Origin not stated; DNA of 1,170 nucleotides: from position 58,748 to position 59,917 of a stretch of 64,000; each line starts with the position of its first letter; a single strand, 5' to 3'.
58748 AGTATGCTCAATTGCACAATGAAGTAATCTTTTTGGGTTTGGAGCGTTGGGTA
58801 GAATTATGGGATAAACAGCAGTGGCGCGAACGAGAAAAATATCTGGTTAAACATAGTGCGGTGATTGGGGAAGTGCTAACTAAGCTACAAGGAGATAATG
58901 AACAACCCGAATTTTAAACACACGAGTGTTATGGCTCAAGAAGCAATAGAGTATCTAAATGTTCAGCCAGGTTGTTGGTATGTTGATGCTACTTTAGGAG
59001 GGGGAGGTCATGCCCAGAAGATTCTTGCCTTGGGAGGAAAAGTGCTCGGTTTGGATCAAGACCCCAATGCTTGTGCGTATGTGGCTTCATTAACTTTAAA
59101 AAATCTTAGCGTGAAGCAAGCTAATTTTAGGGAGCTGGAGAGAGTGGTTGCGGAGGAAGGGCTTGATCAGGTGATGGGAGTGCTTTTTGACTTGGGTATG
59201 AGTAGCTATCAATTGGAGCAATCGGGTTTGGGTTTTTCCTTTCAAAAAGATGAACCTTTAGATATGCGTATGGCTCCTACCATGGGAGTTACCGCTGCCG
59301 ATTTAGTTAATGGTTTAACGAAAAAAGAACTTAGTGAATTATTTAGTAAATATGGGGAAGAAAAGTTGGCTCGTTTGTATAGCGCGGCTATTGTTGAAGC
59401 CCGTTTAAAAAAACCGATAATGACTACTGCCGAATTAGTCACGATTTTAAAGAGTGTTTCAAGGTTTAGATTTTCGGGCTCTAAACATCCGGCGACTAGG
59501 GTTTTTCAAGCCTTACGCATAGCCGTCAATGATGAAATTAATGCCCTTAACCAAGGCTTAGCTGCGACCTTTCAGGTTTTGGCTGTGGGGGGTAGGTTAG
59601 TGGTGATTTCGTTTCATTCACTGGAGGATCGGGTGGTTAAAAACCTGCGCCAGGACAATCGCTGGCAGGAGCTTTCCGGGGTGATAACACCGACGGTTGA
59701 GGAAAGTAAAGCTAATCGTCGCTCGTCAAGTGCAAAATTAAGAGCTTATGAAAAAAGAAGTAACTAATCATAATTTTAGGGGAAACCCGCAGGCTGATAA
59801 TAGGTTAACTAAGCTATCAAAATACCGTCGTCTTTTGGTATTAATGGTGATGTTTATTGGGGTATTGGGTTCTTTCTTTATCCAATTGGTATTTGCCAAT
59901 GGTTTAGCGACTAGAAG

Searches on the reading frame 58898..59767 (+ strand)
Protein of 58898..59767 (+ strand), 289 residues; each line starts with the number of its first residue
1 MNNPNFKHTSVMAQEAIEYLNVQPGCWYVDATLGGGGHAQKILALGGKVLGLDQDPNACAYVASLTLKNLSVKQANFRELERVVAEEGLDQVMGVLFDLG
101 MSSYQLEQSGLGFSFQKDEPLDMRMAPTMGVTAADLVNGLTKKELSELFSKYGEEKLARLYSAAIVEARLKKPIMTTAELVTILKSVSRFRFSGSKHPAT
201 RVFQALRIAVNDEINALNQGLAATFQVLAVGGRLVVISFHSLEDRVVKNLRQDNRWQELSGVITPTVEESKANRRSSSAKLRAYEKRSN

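Call 28: search_protein_families(library=pfam, proteins=[window:58898-59767:+], max_evalue=0.0001)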
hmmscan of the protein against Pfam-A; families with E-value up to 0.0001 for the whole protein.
window:58898-59767:+ (289 aa): 1 family
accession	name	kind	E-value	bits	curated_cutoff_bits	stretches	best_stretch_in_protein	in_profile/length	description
PF01795.25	Methyltransf_5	-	7.3e-88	295.4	27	1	5-286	1-308/309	MraW methylase family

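Call 58: find_homologous_proteins(query=window:58898-59767:+, max_evalue=1e-30)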
Query window:58898-59767:+ (289 aa): 7989 proteins with E <= 1e-30 among 8000 candidates; the best 120 are listed.
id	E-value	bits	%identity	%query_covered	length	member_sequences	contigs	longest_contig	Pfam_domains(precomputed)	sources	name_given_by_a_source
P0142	5.3e-175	598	100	96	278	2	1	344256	PF01795.26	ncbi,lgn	-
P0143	2.6e-80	288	53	97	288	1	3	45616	PF01795.26,PF13649.13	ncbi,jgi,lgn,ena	-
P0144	3.0e-80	288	55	97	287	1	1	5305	PF13847.13,PF01795.26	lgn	-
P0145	3.5e-80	288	53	98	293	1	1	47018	PF01795.26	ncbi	-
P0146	7.7e-80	286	53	97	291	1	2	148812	PF01795.26,PF13649.13,PF08241.19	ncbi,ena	-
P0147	1.1e-79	286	53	98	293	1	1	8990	PF01795.26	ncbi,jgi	-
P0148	2.0e-79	285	53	97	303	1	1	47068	PF01795.26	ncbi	ncbi:MAG: 16S rRNA (cytosine(1402)-N(4))-methyltransferase RsmH [Candidatus Daviesbacteria bacterium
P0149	2.2e-79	285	53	97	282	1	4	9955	PF01795.26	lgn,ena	-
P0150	2.5e-79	285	53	99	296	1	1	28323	PF01795.26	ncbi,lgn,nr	ncbi:16S rRNA (cytosine(1402)-N(4))-methyltransferase RsmH [Candidatus Daviesbacteria bacterium]|nr:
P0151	3.0e-79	284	53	97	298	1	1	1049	PF01795.26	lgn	-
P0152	3.4e-79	284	51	99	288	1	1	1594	PF01795.26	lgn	-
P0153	3.4e-79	284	52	97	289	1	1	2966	PF01795.26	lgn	-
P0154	4.6e-79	284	53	97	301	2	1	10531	PF01795.26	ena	-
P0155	1.3e-78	282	52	97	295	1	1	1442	PF01795.26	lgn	-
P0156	1.8e-78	282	50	99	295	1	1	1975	PF01795.26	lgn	-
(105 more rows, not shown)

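Call 59: find_encoding_contigs(protein=P0142, flank=1000, max_places=2)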
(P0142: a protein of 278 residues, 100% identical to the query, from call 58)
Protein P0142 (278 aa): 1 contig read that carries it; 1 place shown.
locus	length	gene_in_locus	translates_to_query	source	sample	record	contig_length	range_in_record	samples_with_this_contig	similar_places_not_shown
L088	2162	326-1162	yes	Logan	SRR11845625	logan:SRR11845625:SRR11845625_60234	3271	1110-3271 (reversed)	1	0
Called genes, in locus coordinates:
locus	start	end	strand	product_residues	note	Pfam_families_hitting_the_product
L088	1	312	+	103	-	?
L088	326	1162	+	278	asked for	PF01795:Methyltransf_5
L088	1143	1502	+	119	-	-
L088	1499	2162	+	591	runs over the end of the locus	?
